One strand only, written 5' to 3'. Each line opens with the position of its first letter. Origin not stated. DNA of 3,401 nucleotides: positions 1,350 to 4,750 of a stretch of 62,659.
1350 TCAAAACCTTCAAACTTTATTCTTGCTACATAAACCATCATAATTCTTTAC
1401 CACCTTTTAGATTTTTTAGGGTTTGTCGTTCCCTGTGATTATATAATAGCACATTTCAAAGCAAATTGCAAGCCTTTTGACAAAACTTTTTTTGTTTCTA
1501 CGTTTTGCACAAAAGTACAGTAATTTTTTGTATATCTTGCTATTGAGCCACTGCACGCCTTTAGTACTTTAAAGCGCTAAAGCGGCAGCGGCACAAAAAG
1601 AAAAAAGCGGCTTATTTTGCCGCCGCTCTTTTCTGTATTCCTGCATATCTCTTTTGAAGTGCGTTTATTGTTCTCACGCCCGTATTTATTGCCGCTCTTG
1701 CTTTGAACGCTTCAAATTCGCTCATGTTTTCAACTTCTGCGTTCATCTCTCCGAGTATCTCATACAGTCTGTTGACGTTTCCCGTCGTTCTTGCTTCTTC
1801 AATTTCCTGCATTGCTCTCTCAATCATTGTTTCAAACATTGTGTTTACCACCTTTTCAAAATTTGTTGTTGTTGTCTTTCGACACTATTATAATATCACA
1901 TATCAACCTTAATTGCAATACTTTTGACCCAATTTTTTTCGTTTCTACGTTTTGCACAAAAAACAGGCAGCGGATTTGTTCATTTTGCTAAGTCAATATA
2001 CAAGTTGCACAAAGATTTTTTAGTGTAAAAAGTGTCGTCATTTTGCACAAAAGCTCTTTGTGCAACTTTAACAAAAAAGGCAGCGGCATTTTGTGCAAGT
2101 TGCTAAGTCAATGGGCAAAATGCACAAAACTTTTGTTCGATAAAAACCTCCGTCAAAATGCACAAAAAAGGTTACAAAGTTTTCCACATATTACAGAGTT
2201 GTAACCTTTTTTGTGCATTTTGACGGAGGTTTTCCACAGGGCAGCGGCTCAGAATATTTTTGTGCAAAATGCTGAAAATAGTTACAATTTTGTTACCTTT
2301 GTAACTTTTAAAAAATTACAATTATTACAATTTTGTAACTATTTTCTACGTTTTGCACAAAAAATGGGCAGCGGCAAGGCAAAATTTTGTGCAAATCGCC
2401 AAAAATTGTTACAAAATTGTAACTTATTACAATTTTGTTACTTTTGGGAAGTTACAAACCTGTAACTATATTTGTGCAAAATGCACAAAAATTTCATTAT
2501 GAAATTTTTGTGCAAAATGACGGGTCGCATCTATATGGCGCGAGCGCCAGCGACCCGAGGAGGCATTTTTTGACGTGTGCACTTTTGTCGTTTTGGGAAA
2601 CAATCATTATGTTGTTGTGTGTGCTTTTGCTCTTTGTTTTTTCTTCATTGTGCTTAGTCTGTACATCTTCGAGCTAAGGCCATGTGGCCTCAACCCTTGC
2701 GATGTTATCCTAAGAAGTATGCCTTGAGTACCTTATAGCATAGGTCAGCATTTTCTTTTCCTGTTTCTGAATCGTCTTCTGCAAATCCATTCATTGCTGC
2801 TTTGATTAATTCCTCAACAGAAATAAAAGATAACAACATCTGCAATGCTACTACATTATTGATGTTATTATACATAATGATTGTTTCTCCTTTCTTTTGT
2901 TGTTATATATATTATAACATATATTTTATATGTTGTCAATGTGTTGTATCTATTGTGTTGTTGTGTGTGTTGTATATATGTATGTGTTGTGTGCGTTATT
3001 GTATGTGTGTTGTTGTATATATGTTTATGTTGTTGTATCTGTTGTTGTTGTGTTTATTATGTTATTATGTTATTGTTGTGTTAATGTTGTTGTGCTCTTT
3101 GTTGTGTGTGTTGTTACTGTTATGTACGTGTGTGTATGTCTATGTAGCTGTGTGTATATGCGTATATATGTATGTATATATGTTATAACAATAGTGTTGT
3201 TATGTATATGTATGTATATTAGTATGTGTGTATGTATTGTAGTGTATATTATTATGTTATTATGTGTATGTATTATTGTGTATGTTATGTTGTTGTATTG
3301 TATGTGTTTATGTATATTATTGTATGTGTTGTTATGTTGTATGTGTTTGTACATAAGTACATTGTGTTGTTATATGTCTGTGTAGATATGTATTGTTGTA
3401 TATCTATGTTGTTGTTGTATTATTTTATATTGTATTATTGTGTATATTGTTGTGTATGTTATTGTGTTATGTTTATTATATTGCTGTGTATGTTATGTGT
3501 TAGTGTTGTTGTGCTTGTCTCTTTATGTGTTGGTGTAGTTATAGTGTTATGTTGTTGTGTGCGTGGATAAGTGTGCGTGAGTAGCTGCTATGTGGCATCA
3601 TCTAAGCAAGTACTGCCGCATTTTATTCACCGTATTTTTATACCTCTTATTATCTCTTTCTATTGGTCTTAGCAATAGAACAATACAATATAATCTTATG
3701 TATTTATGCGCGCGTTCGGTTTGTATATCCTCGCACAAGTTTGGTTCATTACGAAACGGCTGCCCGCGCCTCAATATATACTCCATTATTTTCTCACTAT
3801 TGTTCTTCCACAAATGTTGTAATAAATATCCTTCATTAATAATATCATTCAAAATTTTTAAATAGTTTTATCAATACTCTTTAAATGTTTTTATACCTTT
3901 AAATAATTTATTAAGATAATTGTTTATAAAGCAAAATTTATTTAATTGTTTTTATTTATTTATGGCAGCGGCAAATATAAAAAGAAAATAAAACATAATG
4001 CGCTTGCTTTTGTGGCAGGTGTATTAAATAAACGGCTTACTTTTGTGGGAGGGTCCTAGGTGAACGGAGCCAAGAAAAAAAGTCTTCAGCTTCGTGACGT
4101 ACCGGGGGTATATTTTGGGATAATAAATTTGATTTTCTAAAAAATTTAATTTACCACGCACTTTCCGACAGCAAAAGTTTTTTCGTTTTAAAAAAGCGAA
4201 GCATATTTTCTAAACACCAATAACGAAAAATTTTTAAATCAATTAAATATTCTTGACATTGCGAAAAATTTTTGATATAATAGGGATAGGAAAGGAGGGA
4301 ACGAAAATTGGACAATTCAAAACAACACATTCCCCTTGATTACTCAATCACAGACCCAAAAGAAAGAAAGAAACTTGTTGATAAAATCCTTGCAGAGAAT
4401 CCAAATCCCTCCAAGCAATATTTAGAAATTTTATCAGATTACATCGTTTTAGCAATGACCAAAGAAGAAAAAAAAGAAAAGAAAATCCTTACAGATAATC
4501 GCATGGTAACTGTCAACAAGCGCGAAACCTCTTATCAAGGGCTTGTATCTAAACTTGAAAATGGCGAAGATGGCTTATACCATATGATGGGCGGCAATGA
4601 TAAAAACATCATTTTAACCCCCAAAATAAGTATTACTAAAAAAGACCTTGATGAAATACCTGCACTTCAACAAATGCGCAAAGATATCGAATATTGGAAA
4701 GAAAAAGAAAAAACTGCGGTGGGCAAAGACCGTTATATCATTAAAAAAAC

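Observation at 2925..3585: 660-bp GT-only, cytosine-depleted low-complexity tract between the divergent early and late units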

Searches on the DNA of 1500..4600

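Call 14: search_rna_families(source=window, start=1500, end=4600, threshold=evalue, max_evalue=1)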
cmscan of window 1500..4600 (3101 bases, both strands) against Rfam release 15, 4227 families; matches with E-value up to 1: 18.
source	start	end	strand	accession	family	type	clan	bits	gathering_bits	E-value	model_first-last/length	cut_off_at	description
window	2141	2235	+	RF00906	MIR1120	Gene; miRNA;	-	50.8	86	7e-09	1-87/87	no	MIR1120/MIR1122 microRNA precursor family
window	2141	2235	-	RF00906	MIR1120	Gene; miRNA;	-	50.6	86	7.9e-09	1-87/87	no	MIR1120/MIR1122 microRNA precursor family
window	2144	2232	-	RF03743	MIR7696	Gene; miRNA;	-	48.7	83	8.6e-08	1-88/88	no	MIR7696 microRNA precursor family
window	2133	2243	+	RF00452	MIR172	Gene; miRNA;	-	41.1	70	9.3e-07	1-114/114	no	mir-172 microRNA precursor family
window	2317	2431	-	RF04205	MIR2606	Gene; miRNA;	-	35.8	139.7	0.0059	1-165/165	no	MIR2606 microRNA precursor family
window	2238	2378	+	RF04205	MIR2606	Gene; miRNA;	-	35.2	139.7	0.0078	1-165/165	no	MIR2606 microRNA precursor family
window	3132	3191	+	RF04217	mir-297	Gene; miRNA;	-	34.1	90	0.0016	1-71/71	no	mir-297 microRNA precursor family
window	2004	2067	+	RF04252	mir-8186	Gene; miRNA;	-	33.5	80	7e-05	1-61/61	no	mir-8186 microRNA precursor family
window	2134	2237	-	RF03839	MIR2599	Gene; miRNA;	-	32.4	120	0.0014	1-132/132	no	MIR2599 microRNA precursor family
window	2003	2066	-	RF04252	mir-8186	Gene; miRNA;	-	31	80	0.0004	1-61/61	no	mir-8186 microRNA precursor family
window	2323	2424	-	RF04111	MIR6274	Gene; miRNA;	-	29.8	80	0.0042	1-107/107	no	MIR6274 microRNA precursor family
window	2324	2423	-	RF04213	MIR7807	Gene; miRNA;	-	27.3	90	0.014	1-134/134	no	MIR7807 microRNA precursor family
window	1535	1605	+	RF03177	mir-2067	Gene; miRNA;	-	25.3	70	0.05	1-72/72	no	mir-2067 microRNA precursor family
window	2330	2417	+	RF00245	mir-19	Gene; miRNA;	CL00110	24.8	50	0.13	1-79/79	no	mir-19 microRNA precursor family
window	2325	2422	+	RF04213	MIR7807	Gene; miRNA;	-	22.9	90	0.21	1-134/134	no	MIR7807 microRNA precursor family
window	1580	1628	-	RF02468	Ms_IGR-4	Gene; sRNA;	-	22.7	55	0.67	1-38/38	no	Mycobacterium sRNA Ms_IGR-4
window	3130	3180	+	RF04238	mir-4012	Gene; miRNA;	-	21.2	80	0.82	1-63/63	no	mir-4012 microRNA precursor family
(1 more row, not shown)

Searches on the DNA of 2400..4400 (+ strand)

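Call 5: search_dna_similar(query=window:2400-4400:+, collection=phages, mode=distant, max_rows=30)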
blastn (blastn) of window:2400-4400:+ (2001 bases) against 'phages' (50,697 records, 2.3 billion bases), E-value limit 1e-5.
No match.

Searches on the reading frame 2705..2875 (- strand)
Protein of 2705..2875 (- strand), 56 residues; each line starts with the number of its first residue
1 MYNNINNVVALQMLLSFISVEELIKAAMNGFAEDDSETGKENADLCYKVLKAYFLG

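Call 11: search_protein_families(library=pfam, proteins=[window:2705-2875:-])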
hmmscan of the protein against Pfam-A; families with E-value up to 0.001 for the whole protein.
window:2705-2875:- (56 aa): 0 families

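Call 22: find_encoding_contigs(protein=window:2705-2875:-, flank=10000, max_places=10)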
Protein window:2705-2875:- (56 aa): 23 contigs read that carry it; 10 places shown.
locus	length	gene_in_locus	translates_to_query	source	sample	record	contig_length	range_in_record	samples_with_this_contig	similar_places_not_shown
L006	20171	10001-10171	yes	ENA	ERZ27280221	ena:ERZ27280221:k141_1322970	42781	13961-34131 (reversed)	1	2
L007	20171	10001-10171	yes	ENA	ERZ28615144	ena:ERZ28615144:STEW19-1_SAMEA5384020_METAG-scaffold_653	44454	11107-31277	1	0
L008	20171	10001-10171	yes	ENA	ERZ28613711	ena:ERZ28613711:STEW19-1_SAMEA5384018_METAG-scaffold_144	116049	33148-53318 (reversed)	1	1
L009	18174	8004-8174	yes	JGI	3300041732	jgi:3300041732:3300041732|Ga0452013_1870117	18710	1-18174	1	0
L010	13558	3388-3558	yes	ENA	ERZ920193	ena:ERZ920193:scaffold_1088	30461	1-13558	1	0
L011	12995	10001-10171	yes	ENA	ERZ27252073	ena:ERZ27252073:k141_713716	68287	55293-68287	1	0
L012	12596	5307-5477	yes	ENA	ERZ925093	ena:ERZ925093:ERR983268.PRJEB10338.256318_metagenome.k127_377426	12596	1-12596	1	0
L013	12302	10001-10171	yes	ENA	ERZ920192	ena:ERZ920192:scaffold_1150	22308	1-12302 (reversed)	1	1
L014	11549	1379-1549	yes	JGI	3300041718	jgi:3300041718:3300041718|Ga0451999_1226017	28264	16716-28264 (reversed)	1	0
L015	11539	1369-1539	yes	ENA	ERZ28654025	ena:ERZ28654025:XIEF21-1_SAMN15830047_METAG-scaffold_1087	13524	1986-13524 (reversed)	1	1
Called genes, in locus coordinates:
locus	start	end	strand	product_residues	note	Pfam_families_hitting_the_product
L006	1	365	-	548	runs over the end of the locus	-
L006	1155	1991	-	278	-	PF22083:I-HmuI_NUMOD-like (faint), PF13392:HNH_3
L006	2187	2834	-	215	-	-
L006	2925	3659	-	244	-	PF13392:HNH_3, PF07453:NUMOD1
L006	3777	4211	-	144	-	-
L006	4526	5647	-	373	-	PF05265:DUF723 (faint)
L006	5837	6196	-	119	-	-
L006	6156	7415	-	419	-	PF27269:YonG_N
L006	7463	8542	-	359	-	-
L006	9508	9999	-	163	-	-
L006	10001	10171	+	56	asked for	-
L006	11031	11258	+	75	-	-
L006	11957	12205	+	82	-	-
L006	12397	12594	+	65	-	-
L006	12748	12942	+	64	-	-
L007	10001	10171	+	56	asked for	-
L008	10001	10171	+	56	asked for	-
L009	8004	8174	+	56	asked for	-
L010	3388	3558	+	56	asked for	-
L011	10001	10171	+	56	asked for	-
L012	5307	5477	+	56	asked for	-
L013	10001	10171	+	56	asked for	-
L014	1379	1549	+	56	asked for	-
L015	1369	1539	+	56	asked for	-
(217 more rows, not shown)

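Call 37: find_related_loci(query=A1, collection=viral_contigs, flank=3500)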
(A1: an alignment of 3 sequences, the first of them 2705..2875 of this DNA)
Query A1 (56 aa) in viral_contigs; peptide patterns used: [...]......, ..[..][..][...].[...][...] (x = any residue, [..] = any of these).
167 stretches matched a pattern, but none encodes a relative of the query by tblastn (E <= 1e-3).

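Call 38: find_related_loci(query=A1, collection=metagenome_contigs, flank=3500)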
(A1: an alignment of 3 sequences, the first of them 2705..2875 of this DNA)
Query A1 (56 aa) in metagenome_contigs; peptide patterns used: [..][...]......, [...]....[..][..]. (x = any residue, [..] = any of these).
495 stretches matched a pattern; 7 encode a relative of the query (tblastn E <= 1e-3); 7 distinct loci.
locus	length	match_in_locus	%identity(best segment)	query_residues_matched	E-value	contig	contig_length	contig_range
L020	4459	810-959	54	4-53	8e-15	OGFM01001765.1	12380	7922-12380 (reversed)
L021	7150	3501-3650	54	4-53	8e-15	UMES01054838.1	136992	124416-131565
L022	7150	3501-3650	54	4-53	8e-15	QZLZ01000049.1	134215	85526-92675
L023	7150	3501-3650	54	4-53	8e-15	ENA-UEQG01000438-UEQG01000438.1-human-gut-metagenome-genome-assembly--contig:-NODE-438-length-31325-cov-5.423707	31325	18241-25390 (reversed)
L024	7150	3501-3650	54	4-53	2e-14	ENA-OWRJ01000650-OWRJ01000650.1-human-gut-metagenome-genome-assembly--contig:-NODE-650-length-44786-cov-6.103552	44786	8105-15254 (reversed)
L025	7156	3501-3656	52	4-53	5e-13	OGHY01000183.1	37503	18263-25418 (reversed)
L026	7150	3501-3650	51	4-54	3e-12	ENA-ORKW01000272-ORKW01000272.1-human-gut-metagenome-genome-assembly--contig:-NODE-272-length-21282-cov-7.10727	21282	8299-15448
